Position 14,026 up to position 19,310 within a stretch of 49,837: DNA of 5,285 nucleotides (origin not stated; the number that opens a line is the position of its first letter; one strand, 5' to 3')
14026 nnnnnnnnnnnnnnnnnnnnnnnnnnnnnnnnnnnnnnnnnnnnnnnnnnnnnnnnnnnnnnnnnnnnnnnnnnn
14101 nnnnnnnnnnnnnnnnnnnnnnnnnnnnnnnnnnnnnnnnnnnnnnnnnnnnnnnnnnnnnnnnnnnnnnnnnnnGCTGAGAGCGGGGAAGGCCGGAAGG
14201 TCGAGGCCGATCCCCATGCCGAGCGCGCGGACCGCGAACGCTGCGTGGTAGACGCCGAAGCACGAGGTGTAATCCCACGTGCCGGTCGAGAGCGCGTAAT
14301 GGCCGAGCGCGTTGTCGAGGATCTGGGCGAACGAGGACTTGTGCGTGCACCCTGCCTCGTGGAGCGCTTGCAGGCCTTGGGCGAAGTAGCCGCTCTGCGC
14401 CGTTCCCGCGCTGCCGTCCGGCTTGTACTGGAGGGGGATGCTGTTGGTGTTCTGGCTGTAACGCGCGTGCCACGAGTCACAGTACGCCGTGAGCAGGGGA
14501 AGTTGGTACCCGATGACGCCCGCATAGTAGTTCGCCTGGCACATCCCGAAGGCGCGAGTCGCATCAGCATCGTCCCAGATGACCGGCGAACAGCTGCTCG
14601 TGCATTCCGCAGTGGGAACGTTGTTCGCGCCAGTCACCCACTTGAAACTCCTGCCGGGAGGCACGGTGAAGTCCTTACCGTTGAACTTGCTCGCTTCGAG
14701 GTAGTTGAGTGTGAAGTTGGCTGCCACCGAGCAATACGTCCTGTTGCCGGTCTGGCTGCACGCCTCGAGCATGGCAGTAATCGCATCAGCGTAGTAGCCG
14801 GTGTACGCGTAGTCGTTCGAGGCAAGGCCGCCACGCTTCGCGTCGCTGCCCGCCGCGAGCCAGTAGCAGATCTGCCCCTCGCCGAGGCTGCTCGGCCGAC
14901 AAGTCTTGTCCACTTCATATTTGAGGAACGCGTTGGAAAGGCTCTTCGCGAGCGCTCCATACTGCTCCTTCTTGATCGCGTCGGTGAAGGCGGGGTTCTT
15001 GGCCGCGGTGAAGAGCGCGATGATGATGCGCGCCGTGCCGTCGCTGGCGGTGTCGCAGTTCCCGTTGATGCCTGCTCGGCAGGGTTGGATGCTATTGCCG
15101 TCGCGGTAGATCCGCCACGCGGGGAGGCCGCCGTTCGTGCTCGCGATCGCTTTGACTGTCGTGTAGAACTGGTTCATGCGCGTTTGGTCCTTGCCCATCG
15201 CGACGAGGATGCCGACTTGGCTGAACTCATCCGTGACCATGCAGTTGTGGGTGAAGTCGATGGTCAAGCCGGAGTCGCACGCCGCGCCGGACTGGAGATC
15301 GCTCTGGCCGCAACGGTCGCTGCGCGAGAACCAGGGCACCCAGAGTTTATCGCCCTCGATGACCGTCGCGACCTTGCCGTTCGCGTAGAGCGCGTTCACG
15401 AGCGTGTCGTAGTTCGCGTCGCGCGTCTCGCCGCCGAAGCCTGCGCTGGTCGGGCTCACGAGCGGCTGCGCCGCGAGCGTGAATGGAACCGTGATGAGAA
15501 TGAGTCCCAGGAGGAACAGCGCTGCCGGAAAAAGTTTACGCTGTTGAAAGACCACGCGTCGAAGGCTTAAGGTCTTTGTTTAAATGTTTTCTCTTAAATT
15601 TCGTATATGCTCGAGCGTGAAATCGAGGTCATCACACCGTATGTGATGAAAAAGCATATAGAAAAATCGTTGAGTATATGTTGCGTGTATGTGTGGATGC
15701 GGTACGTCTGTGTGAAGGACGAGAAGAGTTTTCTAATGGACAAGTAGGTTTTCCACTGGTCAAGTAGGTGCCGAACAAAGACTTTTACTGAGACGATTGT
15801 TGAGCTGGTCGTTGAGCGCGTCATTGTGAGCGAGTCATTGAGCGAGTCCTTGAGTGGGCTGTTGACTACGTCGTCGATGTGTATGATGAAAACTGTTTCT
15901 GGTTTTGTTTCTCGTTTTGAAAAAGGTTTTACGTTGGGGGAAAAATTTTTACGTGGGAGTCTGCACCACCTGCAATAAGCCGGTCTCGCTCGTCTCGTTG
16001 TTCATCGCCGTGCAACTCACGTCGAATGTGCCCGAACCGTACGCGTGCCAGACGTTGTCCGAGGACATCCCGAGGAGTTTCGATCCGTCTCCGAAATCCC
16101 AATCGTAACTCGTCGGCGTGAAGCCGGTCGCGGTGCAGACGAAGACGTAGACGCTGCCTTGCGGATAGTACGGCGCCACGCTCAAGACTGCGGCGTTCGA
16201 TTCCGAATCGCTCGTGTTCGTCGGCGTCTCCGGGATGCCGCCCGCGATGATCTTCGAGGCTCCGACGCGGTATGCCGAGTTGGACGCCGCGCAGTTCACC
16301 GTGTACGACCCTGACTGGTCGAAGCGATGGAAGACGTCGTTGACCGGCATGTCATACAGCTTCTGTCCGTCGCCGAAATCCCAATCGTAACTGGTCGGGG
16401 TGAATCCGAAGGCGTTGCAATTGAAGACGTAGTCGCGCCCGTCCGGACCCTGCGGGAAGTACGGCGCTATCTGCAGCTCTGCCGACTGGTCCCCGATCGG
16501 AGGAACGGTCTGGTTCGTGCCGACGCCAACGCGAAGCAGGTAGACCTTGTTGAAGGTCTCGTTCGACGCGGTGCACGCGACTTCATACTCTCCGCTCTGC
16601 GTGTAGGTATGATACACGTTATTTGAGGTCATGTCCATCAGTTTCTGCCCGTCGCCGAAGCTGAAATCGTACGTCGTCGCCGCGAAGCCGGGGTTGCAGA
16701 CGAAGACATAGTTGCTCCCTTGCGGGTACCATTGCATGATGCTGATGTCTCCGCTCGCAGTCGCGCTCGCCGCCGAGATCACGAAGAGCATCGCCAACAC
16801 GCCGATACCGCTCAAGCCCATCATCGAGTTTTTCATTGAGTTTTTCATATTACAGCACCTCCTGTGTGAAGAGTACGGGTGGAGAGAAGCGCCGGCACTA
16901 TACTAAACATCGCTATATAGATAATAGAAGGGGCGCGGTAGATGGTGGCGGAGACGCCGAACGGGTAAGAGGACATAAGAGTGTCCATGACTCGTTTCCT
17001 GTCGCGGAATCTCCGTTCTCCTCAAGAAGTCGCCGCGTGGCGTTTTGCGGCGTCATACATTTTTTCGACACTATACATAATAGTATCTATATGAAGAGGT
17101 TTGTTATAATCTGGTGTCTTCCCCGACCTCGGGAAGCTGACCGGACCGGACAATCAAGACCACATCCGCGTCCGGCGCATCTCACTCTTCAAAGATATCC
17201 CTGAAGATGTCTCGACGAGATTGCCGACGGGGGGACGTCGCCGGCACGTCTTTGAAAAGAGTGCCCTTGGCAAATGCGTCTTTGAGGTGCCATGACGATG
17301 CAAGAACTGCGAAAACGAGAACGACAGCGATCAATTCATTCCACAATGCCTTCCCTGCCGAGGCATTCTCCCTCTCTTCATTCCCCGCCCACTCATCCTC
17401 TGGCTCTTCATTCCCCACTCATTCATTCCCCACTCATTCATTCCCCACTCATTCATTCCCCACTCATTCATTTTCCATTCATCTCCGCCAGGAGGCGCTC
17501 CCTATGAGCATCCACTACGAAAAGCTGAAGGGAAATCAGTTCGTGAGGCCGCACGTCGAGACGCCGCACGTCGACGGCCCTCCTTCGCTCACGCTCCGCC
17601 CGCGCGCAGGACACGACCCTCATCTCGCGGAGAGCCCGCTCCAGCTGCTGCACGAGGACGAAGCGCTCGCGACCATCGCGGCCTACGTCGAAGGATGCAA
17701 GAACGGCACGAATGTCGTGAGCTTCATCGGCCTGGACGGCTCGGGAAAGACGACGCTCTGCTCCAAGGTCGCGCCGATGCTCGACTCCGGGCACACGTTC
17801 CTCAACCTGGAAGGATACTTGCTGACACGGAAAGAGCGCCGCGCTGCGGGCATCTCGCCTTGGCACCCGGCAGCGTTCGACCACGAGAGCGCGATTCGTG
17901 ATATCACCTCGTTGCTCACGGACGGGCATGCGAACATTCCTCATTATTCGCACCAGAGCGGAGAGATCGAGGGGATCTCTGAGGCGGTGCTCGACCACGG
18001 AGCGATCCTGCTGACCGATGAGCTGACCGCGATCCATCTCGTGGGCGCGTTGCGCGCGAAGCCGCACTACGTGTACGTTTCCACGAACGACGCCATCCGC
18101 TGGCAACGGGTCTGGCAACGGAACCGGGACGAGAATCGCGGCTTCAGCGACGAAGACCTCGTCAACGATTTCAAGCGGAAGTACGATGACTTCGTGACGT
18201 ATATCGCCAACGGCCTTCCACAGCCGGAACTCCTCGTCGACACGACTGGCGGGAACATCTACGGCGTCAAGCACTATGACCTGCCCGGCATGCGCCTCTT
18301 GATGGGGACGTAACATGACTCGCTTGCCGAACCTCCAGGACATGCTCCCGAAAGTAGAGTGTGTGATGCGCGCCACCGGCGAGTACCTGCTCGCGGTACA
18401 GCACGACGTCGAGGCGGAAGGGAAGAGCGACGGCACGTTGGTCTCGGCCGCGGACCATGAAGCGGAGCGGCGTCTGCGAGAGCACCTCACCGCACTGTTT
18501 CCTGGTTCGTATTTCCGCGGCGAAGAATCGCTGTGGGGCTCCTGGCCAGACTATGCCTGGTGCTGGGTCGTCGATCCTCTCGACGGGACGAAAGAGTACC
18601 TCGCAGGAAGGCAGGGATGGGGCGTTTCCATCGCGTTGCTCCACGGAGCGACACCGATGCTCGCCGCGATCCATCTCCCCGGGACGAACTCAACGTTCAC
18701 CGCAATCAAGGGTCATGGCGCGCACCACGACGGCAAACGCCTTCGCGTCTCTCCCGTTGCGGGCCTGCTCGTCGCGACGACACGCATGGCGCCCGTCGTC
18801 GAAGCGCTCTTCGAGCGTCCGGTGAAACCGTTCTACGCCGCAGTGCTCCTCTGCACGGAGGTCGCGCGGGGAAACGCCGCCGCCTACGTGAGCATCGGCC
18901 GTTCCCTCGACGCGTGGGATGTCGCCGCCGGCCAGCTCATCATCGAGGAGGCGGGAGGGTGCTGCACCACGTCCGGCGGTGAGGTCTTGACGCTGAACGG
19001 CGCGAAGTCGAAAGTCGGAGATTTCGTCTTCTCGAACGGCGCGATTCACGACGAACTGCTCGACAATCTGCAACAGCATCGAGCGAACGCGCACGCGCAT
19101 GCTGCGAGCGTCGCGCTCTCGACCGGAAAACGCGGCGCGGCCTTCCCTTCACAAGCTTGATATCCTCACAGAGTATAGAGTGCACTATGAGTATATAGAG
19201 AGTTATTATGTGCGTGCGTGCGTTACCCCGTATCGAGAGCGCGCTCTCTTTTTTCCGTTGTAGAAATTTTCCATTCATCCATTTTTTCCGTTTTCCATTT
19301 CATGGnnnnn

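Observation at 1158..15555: Archaeal-type beta-glucan (cellulose-like) synthesis and remodelling cluster combined with a three-component GtrB/GtrA/YfhO-type glycosylation module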

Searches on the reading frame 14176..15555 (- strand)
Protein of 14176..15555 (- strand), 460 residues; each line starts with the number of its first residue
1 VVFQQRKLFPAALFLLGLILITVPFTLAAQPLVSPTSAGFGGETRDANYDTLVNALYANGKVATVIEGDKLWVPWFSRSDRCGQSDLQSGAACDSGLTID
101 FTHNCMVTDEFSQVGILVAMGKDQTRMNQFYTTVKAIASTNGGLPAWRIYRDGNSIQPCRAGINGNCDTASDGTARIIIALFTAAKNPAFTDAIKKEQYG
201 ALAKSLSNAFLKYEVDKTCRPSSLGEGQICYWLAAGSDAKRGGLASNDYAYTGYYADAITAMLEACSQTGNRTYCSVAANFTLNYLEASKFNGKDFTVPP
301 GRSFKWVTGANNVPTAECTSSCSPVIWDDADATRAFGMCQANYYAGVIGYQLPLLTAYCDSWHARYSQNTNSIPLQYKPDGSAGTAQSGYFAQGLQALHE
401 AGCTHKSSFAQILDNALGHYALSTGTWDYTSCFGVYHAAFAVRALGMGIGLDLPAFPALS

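Call 45: find_homologous_proteins(query=window:14176-15555:-, max_evalue=0.001)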
Query window:14176-15555:- (460 aa): 86 proteins with E <= 0.001 among 8000 candidates.
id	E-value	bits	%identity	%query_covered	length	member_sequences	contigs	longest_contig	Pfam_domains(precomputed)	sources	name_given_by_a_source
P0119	1.4e-183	629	64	97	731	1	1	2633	-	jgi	jgi:uncharacterized membrane protein YgcG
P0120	1.2e-181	623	64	92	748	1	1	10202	-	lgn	-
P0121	4.1e-180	618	60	99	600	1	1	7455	-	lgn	-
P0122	3.7e-178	611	61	97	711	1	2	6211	-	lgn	-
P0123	5.0e-178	611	62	97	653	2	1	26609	-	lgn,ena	-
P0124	2.0e-176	606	62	96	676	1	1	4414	PF00801.27,PF18911.7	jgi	-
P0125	3.0e-176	605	61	95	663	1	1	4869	-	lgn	-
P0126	7.3e-176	604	60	96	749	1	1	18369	PF00801.27,PF18911.7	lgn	-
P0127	8.5e-175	600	61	95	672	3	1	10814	-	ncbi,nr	ncbi:MAG TPA: hypothetical protein VI564_02785 [Candidatus Nanoarchaeia archaeon]|nr:hypothetical pr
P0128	1.5e-174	599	60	95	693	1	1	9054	-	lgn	-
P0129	6.7e-174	597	61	97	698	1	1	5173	-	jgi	jgi:hypothetical protein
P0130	9.1e-173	594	63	93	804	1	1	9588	PF08308.18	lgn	-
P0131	1.8e-171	589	61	96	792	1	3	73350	-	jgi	jgi:hypothetical protein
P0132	7.7e-171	587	60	96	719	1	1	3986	-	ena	-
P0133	1.0e-170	587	58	99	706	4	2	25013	-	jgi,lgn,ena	-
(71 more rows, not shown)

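Call 48: search_solved_structures(query=A3, max_evalue=10, show_alignments=2)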
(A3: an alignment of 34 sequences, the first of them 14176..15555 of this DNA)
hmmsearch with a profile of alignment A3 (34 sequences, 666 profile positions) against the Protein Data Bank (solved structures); distinct sequences matched with E-value up to 10: 1.
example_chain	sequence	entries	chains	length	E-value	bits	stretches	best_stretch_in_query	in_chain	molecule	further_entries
6fxd_A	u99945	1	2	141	0.18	13.7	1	331-393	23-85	MupZ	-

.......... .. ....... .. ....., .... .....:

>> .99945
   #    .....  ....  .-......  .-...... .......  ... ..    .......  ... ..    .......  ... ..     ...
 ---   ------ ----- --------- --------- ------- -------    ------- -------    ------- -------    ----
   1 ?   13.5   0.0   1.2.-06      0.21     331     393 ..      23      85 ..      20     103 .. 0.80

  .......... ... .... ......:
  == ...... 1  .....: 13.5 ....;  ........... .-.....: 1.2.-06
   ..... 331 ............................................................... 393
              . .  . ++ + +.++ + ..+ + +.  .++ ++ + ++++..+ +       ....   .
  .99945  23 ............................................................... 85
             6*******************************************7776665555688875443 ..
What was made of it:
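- On GH8-like assignment of g7: A profile search of the PDB found nothing (call 48).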

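Call 63: search_protein_families(library=pfam, alignment_id=A3, max_evalue=1)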
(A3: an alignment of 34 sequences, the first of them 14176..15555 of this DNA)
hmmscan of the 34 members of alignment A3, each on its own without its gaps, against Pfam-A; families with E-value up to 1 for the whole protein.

A. member 1, window:14176-15555:- (460 aa): 0 families

B. families by the number of members that match (of 34 scanned): 38 families (the first 25 are shown)
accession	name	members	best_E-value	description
PF06662.19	C5-epim_C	3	0.0054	D-glucuronyl C5-epimerase C-terminus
PF11617.13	Cu-binding_MopE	2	1.1e-15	Putative metal-binding motif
PF17957.7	Big_7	2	0.0014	Bacterial Ig domain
PF21910.2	GH85_C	2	0.027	GH85 endohexosaminidases, C-terminal domain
PF19077.6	Big_13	2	0.034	Bacterial Ig-like domain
PF22122.2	InlK_D2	2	0.095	Internalin K domain D2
PF00801.26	PKD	1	0.00011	PKD domain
PF13273.12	DUF4064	1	0.00045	Protein of unknown function (DUF4064)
PF03627.19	PapG_N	1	0.00062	PapG carbohydrate binding domain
PF06832.18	BiPBP_C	1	0.011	Penicillin-Binding Protein C-terminus Family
PF06964.18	Alpha-L-AF_C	1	0.016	Alpha-L-arabinofuranosidase C-terminal domain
PF00041.27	fn3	1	0.02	Fibronectin type III domain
PF06024.17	Orf78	1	0.026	Orf78 (ac78)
PF24327.1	DUF7497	1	0.036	Domain of unknown function (DUF7497)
PF23114.1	NAD-bd_HRPKS_sdrA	1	0.036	HRPKS sdrA-like, NAD(P)-binding Rossmann-fold domain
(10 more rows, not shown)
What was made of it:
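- On GH8-like assignment of g7: 1/34 members hit GH8 at 0.047 and 3/34 hit C5-epim_C at 0.005 or weaker (call 63).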

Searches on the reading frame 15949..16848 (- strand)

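Call 38: search_protein_families(library=pfam, proteins=[window:15949-16848:-], max_evalue=0.001)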
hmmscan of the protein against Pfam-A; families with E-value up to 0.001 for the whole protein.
window:15949-16848:- (299 aa): 3 families
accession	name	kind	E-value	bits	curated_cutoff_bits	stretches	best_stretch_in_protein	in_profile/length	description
PF00801.26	PKD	-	7.6e-25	87.2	23.5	3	42-97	12-68/80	PKD domain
PF18911.6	PKD_4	-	1.1e-22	80.3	27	3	56-97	33-71/85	PKD domain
PF13927.12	Ig_3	-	5.8e-05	24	30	0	136-166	15-44/78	Immunoglobulin domain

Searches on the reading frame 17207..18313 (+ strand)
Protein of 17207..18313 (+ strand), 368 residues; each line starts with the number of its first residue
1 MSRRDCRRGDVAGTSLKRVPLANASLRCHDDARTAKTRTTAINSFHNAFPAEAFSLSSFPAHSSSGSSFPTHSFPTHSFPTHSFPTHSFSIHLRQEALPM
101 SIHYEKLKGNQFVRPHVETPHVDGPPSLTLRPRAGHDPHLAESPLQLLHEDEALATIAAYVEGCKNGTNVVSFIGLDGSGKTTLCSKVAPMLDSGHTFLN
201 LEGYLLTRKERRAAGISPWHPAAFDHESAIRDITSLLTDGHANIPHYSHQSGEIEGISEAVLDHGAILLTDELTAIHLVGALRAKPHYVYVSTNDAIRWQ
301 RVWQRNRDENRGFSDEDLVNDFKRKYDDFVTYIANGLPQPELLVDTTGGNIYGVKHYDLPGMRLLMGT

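Call 38: search_protein_families(library=pfam, proteins=[window:17207-18313:+], max_evalue=0.001)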
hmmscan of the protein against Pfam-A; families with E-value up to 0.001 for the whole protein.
window:17207-18313:+ (368 aa): 2 families
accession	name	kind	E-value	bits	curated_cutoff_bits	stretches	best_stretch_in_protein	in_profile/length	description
PF00485.24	PRK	-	7e-09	36.2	22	1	178-344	9-187/196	Phosphoribulokinase / Uridine kinase family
PF13671.12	AAA_33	-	0.0002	22.1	27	0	170-191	1-22/143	AAA domain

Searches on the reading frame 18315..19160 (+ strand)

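Call 38: search_protein_families(library=pfam, proteins=[window:18315-19160:+], max_evalue=0.001)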
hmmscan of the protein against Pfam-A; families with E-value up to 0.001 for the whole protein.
window:18315-19160:+ (281 aa): 1 family
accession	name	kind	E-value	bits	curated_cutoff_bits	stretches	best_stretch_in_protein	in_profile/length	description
PF00459.30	Inositol_P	-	1.8e-43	149.4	27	1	30-255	28-269/271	Inositol monophosphatase family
